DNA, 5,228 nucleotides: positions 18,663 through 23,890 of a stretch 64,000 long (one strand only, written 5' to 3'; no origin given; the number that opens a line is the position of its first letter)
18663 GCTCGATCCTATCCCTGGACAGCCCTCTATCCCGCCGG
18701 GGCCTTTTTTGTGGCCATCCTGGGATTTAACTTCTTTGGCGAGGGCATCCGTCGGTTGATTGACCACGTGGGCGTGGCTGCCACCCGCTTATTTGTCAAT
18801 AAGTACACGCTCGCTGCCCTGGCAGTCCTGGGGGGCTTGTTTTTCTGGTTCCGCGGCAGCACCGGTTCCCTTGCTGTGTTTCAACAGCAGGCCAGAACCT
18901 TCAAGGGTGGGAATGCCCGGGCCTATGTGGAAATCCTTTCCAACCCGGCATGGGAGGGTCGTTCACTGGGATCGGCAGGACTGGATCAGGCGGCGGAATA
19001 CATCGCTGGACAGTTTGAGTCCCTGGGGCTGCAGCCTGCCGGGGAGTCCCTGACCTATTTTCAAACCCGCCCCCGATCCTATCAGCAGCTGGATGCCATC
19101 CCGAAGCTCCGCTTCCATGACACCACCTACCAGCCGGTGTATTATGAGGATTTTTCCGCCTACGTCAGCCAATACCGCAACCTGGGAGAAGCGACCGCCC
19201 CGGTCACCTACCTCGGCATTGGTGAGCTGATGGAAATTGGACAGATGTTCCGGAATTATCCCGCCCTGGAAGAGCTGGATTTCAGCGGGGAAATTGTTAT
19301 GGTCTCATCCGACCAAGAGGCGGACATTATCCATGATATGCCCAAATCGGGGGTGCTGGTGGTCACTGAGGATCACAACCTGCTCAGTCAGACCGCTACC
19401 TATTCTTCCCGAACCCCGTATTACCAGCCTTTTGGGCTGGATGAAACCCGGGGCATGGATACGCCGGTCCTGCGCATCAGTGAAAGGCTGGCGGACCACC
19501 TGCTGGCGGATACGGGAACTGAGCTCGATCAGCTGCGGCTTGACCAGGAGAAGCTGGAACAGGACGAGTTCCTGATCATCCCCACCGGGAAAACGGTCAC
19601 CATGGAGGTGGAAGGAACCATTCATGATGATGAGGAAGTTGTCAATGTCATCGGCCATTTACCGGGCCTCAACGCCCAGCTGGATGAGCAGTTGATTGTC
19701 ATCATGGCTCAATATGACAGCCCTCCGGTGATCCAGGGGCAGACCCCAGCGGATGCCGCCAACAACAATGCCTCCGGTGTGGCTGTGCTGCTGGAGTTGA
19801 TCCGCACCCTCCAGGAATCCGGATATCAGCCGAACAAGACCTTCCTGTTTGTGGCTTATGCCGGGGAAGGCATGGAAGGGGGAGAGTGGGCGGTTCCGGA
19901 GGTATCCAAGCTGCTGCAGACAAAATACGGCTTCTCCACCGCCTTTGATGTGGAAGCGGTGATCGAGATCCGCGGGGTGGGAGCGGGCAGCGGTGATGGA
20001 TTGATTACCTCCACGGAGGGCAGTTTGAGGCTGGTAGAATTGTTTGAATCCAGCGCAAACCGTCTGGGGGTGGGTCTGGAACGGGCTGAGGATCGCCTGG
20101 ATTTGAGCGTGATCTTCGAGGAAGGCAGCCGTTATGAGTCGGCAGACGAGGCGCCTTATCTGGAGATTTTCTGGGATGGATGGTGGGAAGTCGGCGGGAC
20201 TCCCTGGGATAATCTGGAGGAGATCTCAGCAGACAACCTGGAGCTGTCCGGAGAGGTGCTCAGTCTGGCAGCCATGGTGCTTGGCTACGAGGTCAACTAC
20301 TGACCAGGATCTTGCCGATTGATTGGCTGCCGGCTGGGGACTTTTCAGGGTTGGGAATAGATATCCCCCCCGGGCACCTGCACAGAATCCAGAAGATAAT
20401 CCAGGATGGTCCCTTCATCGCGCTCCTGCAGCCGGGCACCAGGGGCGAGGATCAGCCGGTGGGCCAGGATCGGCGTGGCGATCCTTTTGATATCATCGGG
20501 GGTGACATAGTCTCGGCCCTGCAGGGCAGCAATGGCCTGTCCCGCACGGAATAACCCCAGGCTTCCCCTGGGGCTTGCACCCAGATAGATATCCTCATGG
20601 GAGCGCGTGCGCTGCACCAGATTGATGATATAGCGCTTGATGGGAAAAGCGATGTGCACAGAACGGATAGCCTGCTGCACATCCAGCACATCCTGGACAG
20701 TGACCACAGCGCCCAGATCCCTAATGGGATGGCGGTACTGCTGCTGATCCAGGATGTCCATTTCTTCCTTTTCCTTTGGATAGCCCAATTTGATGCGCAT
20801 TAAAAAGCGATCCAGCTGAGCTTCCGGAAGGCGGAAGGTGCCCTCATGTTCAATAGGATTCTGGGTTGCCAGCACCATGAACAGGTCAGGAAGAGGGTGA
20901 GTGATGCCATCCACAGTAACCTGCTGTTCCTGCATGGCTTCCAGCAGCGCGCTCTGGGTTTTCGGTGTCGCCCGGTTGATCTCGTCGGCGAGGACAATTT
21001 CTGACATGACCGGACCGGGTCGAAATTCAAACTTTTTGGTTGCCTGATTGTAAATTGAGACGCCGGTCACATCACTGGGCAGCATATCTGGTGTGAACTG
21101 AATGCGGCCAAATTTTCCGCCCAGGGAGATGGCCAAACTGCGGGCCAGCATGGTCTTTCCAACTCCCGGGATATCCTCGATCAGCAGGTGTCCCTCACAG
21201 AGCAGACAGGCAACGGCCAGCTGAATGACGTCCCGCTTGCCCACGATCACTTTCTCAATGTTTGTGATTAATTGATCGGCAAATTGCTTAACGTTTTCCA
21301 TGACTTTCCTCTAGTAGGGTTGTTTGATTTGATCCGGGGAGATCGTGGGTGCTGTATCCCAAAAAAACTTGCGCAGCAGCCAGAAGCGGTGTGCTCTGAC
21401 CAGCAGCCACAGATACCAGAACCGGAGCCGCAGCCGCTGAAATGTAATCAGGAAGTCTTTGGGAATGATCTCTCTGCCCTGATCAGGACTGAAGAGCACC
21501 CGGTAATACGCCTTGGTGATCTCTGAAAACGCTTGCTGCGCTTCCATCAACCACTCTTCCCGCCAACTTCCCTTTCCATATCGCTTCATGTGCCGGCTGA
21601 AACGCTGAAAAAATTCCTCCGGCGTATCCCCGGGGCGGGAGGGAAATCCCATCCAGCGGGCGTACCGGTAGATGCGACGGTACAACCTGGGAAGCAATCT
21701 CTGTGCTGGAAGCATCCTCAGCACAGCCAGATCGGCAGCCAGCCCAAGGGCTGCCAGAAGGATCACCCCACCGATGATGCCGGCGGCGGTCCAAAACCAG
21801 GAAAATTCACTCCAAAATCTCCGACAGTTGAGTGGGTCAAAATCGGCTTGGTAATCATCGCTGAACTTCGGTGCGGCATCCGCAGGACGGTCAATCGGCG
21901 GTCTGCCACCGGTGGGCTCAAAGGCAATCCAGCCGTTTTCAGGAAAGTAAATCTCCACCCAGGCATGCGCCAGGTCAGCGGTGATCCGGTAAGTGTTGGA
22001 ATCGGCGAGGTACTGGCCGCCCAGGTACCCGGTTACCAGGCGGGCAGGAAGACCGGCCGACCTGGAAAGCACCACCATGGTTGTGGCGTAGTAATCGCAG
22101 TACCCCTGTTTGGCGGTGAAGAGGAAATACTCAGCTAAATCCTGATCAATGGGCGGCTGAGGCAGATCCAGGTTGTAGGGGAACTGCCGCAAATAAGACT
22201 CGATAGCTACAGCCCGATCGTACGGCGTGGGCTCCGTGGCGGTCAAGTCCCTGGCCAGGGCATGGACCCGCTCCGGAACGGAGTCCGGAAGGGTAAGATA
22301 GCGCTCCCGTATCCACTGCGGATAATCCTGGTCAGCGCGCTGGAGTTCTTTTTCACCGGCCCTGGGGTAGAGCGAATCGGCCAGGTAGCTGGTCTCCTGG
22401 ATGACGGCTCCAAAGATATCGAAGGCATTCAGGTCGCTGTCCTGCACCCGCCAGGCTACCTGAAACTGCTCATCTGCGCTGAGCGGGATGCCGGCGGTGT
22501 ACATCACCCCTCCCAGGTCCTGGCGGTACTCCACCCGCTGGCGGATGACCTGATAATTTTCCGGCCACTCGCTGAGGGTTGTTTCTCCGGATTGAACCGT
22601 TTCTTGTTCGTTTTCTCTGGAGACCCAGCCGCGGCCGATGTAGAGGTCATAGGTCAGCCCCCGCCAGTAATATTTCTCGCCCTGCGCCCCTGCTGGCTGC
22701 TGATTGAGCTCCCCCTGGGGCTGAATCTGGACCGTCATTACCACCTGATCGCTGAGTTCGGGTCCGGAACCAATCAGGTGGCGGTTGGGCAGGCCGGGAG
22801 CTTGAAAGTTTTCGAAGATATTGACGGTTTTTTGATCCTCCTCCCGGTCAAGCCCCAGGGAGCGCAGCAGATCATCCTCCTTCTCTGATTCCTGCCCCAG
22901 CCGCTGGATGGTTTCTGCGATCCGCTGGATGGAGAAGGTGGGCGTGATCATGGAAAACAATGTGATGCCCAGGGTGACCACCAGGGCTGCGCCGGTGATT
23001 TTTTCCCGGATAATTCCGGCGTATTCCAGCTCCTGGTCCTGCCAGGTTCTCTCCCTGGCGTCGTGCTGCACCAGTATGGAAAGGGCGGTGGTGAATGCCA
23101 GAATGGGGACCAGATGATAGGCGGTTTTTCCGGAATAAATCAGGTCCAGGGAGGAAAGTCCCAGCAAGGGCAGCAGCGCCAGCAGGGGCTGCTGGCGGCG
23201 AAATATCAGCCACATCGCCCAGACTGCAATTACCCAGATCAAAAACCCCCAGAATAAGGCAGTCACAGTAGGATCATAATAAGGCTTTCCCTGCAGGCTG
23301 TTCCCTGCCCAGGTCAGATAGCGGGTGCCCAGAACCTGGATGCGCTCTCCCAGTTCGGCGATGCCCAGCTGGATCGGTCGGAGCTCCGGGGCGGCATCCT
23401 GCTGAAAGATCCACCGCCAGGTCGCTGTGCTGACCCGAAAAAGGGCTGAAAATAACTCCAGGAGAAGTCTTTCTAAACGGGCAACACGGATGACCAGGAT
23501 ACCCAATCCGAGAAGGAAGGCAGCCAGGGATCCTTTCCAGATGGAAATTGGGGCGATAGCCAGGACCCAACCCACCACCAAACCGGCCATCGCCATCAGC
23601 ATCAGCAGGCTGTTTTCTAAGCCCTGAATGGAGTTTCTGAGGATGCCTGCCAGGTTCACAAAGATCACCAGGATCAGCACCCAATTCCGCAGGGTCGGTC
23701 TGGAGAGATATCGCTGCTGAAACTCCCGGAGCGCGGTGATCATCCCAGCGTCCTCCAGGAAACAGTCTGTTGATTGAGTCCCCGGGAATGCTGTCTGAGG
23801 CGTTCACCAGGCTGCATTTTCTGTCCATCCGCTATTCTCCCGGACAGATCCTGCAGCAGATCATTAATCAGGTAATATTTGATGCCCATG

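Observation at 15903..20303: One 1466-aa polypeptide fuses an ABC-2 permease, DppB-like and DppC-like permeases, an extra TM helix and a PA/M28-like ectodomain with substituted metal ligands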

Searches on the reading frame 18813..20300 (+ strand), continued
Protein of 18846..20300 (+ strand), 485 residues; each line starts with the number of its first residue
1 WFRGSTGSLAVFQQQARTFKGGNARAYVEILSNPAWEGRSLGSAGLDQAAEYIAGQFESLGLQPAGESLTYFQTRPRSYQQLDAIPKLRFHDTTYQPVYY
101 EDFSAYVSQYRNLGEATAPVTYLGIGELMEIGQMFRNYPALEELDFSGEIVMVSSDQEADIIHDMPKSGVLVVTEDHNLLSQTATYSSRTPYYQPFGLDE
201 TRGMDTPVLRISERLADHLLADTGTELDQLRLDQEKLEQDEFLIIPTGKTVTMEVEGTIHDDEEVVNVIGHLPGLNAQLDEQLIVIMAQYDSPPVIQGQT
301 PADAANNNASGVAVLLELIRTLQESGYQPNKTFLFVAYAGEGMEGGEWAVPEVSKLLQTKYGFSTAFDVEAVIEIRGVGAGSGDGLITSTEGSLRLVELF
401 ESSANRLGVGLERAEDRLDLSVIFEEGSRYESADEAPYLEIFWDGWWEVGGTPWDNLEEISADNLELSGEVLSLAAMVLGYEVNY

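Call 46: search_protein_families(library=pfam, proteins=[P0288, P0280, P0263, P0326, P0372, P0325, P0364, P0341], max_evalue=0.001)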
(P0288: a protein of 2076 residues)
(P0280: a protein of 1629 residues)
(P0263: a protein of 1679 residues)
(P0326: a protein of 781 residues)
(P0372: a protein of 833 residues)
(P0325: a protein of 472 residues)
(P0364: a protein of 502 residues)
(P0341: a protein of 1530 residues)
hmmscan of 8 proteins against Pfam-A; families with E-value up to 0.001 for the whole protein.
P0288 (2076 aa): 5 families
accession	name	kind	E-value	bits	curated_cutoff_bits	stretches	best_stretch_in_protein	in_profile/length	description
PF04389.22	Peptidase_M28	-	5.1e-76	255.2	21.3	2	742-931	1-190/193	Peptidase family M28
PF04235.18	DUF418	-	2.8e-49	167.7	23.6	1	236-398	2-162/163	Protein of unknown function (DUF418)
PF01546.33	Peptidase_M20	-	9e-14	52.3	24.6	2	1892-1961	2-83/206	Peptidase family M20/M25/M40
PF02225.27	PA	-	7.7e-08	32.8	23.9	0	617-695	2-88/95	PA domain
PF13485.12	Peptidase_MA_2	-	1.6e-05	25.3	32.4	0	1518-1629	93-197/201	Peptidase MA superfamily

P0280 (1629 aa): 4 families
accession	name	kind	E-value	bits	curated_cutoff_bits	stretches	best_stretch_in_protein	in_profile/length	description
PF04389.22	Peptidase_M28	-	2.5e-82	275.8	21.3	2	322-513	1-189/193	Peptidase family M28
PF01546.33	Peptidase_M20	-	3.8e-12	47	24.6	1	341-408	2-81/206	Peptidase family M20/M25/M40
PF13485.12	Peptidase_MA_2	-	0.0005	20.4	32.4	0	983-1185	2-199/201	Peptidase MA superfamily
PF16254.10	DUF4910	-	0.00061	19.1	26.6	0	1463-1622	83-241/247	Domain of unknown function (DUF4910)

P0263 (1679 aa): 3 families
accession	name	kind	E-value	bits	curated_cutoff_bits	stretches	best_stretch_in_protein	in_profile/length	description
PF04389.22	Peptidase_M28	-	7.9e-59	199.1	21.3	2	1442-1629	1-190/193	Peptidase family M28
PF00528.27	BPD_transp_1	-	1.5e-43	149.1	26.4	2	112-310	1-183/184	Binding-protein-dependent transport system inner membrane component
PF01546.33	Peptidase_M20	-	1.1e-11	45.5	24.6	1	1478-1528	31-81/206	Peptidase family M20/M25/M40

P0326 (781 aa): 3 families
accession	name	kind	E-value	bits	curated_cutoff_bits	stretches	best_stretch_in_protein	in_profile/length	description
PF04389.22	Peptidase_M28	-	1.2e-25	90.8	21.3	1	573-770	1-191/193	Peptidase family M28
PF00528.27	BPD_transp_1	-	1.4e-17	64.4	26.4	1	87-285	1-180/184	Binding-protein-dependent transport system inner membrane component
PF01546.33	Peptidase_M20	-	0.00038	20.9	24.6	0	605-648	26-70/206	Peptidase family M20/M25/M40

P0372 (833 aa): 3 families
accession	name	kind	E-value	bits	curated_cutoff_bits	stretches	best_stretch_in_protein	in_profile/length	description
PF04389.22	Peptidase_M28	-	5.1e-35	121.4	21.3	1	633-824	1-189/193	Peptidase family M28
PF00528.27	BPD_transp_1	-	6.5e-19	68.8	26.4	1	136-339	1-180/184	Binding-protein-dependent transport system inner membrane component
PF01546.33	Peptidase_M20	-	5.9e-06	26.8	24.6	1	670-804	32-183/206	Peptidase family M20/M25/M40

P0325 (472 aa): 1 family
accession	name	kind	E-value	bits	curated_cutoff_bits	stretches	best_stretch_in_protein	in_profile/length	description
PF04389.22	Peptidase_M28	-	4.8e-17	62.8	21.3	1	270-459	8-189/193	Peptidase family M28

P0364 (502 aa): 3 families
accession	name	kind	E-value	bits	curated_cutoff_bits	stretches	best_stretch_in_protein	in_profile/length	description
PF04389.22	Peptidase_M28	-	4.3e-40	138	21.3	1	294-487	1-190/193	Peptidase family M28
PF02225.27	PA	-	4.3e-07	30.4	23.9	1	160-247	2-93/95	PA domain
PF01546.33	Peptidase_M20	-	4.7e-05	23.8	24.6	1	313-396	2-96/206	Peptidase family M20/M25/M40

P0341 (1530 aa): 3 families
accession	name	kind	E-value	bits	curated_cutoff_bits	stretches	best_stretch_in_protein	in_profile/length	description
PF00528.27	BPD_transp_1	-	4.4e-51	173.7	26.4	2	439-634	1-182/184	Binding-protein-dependent transport system inner membrane component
PF00005.33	ABC_tran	-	1.1e-21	78.2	25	1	79-234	1-136/137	ABC transporter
PF04389.22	Peptidase_M28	-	1.3e-13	51.6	21.3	1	1316-1393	1-61/193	Peptidase family M28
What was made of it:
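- On PA (protease-associated) domain: Relatives P0364 and P0288 have Pfam PA hits (call 46), which by my offset estimate fall at the equivalent place; the aligned PA region was not inspected.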

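Call 65: find_encoding_contigs(protein=P0376, flank=8000, max_places=2)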
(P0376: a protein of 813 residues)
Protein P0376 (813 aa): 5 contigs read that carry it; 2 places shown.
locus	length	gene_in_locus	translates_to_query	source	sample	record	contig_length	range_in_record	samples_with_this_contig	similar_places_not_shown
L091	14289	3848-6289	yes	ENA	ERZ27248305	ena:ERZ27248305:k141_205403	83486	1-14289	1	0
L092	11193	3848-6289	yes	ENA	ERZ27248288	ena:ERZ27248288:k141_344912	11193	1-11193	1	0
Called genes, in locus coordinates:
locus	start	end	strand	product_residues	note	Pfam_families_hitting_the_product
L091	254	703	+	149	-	PF11645:PDDEXK_5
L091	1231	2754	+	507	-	PF01171:ATP_bind_3, PF11734:TilS_C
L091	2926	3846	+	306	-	PF00528:BPD_transp_1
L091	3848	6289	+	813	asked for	PF00528:BPD_transp_1, PF04389:Peptidase_M28, PF01546:Peptidase_M20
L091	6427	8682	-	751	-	PF11992:TgpA_N, PF01841:Transglut_core, PF13559:DUF4129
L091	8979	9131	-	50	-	PF04964:Flp_Fap (weak)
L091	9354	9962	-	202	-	PF13240:Zn_Ribbon_1 (weak)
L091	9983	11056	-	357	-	PF02826:2-Hacid_dh_C, PF00670:AdoHcyase_NAD (weak)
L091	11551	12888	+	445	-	-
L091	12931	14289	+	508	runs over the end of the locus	PF03425:CBM_11, PF08547:CIA30 (weak)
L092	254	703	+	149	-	PF11645:PDDEXK_5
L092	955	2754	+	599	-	PF01171:ATP_bind_3, PF11734:TilS_C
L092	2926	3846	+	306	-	PF00528:BPD_transp_1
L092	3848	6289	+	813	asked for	PF00528:BPD_transp_1, PF04389:Peptidase_M28, PF01546:Peptidase_M20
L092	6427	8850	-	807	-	PF11992:TgpA_N, PF01841:Transglut_core, PF13559:DUF4129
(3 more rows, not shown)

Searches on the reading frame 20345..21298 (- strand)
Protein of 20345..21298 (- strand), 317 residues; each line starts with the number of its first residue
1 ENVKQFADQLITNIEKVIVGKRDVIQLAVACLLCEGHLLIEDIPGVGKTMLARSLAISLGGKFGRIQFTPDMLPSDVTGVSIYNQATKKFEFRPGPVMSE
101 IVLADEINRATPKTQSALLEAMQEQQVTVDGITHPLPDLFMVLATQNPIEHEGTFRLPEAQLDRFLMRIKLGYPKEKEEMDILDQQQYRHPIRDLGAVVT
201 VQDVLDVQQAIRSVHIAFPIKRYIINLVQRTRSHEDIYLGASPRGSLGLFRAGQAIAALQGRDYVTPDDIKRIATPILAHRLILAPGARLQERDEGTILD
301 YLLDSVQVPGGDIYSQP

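Call 4: search_protein_families(library=pfam, proteins=[window:20345-21298:-], max_evalue=0.01)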
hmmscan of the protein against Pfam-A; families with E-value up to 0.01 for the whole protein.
window:20345-21298:- (317 aa): 10 families
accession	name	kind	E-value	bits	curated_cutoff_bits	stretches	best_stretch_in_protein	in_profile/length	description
PF07726.17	AAA_3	-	2e-64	215.8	27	1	37-167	1-131/131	ATPase family associated with various cellular activities (AAA)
PF17863.7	AAA_lid_2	-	5.3e-25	87.4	22.7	1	230-299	2-71/74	AAA lid domain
PF07728.20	AAA_5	-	7.3e-14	52.4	22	1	44-165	8-139/139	AAA domain (dynein-related subfamily)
PF20030.5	bpMoxR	-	1.1e-10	41.4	27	1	9-185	5-180/205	MoxR domain in the MoxR-vWA-beta-propeller ternary systems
PF00004.35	AAA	-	7.8e-07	30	21.2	1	44-172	7-130/131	ATPase family associated with various cellular activities (AAA)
PF00493.29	MCM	-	2.6e-06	27.2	23.3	1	37-150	59-175/224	MCM P-loop domain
PF20720.3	nSTAND3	-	0.00098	19.3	27.2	1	25-59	7-41/155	Novel STAND NTPase 3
PF00158.32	Sigma54_activat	-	0.002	18.2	20.2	0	102-150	97-146/168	Sigma-54 interaction domain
PF07724.20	AAA_2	-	0.007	16.9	27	0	37-128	5-105/166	AAA domain (Cdc48 subfamily)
PF05496.18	RuvB_N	-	0.008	16.4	27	0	36-128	34-114/159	Holliday junction DNA helicase RuvB P-loop domain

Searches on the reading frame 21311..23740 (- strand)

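Call 4: search_protein_families(library=pfam, proteins=[window:21311-23740:-], max_evalue=0.01)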
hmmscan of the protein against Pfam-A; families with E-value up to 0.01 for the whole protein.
window:21311-23740:- (809 aa): 2 families
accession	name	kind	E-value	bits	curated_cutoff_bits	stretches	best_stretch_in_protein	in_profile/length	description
PF01841.26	Transglut_core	-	1.2e-26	93.5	23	1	494-609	2-108/108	Transglutaminase-like superfamily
PF13559.11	DUF4129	-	0.00039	20.9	24.8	1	686-754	1-55/69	Domain of unknown function (DUF4129)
